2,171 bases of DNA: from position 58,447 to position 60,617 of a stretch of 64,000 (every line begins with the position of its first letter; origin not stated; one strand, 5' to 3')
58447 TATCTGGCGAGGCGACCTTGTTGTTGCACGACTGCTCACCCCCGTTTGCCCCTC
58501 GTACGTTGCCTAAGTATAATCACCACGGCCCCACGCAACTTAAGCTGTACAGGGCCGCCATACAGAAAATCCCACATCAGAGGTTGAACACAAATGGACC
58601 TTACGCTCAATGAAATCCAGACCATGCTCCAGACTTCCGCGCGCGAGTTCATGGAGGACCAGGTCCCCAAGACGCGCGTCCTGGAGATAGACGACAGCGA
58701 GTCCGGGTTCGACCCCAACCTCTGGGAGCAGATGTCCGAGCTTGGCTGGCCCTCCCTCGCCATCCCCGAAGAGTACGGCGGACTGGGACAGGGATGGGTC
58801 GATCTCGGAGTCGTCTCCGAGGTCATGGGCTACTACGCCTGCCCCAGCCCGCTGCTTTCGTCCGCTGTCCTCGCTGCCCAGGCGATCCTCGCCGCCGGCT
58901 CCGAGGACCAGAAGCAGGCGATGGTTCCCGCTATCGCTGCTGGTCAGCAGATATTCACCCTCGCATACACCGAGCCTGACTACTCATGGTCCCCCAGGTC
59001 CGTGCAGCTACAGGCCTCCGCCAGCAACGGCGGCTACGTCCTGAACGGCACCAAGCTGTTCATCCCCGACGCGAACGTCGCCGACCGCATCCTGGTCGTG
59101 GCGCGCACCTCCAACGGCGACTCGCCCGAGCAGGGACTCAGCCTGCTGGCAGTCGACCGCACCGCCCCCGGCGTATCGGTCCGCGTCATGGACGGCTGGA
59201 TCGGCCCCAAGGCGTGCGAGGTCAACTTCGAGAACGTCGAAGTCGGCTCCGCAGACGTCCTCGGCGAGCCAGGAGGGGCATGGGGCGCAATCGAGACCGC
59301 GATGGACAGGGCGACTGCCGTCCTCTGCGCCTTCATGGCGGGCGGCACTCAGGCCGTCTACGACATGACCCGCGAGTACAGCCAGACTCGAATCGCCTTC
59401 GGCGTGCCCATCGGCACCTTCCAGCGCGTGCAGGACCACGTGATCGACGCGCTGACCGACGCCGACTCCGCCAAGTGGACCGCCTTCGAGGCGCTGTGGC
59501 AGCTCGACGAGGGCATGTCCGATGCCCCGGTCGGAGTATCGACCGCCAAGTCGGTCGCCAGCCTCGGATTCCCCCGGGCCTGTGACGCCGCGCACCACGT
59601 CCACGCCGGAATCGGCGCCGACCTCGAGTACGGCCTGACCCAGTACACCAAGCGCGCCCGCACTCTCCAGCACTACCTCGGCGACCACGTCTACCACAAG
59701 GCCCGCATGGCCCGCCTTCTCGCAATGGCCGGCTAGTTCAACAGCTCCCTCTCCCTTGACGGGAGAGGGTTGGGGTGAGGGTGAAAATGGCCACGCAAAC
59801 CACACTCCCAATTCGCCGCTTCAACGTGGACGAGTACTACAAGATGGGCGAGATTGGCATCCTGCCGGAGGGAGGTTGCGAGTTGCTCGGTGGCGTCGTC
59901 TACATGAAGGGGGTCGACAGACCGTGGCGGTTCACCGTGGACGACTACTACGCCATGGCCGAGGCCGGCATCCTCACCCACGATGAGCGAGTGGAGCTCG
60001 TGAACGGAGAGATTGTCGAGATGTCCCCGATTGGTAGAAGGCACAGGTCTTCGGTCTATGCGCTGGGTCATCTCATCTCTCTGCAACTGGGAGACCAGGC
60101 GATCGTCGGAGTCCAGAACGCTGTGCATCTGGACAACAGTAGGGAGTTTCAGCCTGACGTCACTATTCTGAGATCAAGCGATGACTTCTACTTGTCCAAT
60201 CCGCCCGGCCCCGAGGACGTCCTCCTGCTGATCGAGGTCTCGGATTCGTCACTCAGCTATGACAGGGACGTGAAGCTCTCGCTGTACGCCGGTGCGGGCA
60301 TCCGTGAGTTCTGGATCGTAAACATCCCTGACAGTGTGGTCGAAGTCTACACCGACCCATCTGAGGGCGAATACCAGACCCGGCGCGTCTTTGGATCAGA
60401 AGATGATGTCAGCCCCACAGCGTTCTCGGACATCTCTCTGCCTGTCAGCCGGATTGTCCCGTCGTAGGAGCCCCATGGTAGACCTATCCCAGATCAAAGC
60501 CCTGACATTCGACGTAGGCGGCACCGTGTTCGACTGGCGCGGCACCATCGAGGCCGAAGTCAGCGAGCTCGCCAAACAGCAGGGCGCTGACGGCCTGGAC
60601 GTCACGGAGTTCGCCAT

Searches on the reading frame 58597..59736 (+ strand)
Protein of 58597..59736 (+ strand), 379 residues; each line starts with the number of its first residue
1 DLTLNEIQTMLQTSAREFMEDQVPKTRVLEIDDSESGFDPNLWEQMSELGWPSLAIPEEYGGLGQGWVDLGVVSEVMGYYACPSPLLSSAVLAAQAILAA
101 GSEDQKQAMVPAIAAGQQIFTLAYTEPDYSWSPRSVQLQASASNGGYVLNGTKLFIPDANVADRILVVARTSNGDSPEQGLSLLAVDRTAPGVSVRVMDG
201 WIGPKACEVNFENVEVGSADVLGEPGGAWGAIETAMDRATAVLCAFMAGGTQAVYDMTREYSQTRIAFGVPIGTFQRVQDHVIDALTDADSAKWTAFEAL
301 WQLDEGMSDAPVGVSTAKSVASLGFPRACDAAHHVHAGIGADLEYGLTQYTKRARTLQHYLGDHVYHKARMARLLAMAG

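Call 9: search_protein_families(library=pfam, proteins=[window:58597-59736:+], max_evalue=0.01)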
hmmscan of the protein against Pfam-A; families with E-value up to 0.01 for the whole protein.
window:58597-59736:+ (379 aa): 3 families
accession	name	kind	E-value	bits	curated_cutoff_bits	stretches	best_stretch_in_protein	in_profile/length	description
PF02771.21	Acyl-CoA_dh_N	-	3.3e-24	85.9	22.9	1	6-117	2-113/113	Acyl-CoA dehydrogenase, N-terminal domain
PF00441.29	Acyl-CoA_dh_1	-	5.2e-19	69.3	22.4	1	229-373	4-147/150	Acyl-CoA dehydrogenase, C-terminal domain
PF02770.24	Acyl-CoA_dh_M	-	9.4e-16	58.2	33.3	1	122-214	2-97/97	Acyl-CoA dehydrogenase, middle domain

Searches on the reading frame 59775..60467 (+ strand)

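Call 9: search_protein_families(library=pfam, proteins=[window:59775-60467:+], max_evalue=0.01)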
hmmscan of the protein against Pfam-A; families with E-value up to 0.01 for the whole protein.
window:59775-60467:+ (230 aa): 1 family
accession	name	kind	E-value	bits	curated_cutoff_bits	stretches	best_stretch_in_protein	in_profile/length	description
PF05685.18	Uma2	-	3.4e-31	108.5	27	1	56-224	2-171/172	Putative restriction endonuclease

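Call 31: search_protein_families(library=padloc, proteins=[window:59775-60467:+], max_evalue=0.01)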
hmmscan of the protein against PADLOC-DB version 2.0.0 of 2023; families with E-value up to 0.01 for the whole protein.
window:59775-60467:+ (230 aa): 4 families
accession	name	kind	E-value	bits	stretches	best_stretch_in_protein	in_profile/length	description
PDLC04832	PDC-S03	-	2e-20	71.3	1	53-227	9-185/188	-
PDLC04833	PDC-S03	-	2.5e-19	67.6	1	50-228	21-203/207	-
PDLC04834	PDC-S03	-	2.5e-13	48.2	1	69-227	21-181/184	-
PDLC04835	PDC-S03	-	2.6e-10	38.2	1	69-184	21-146/207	-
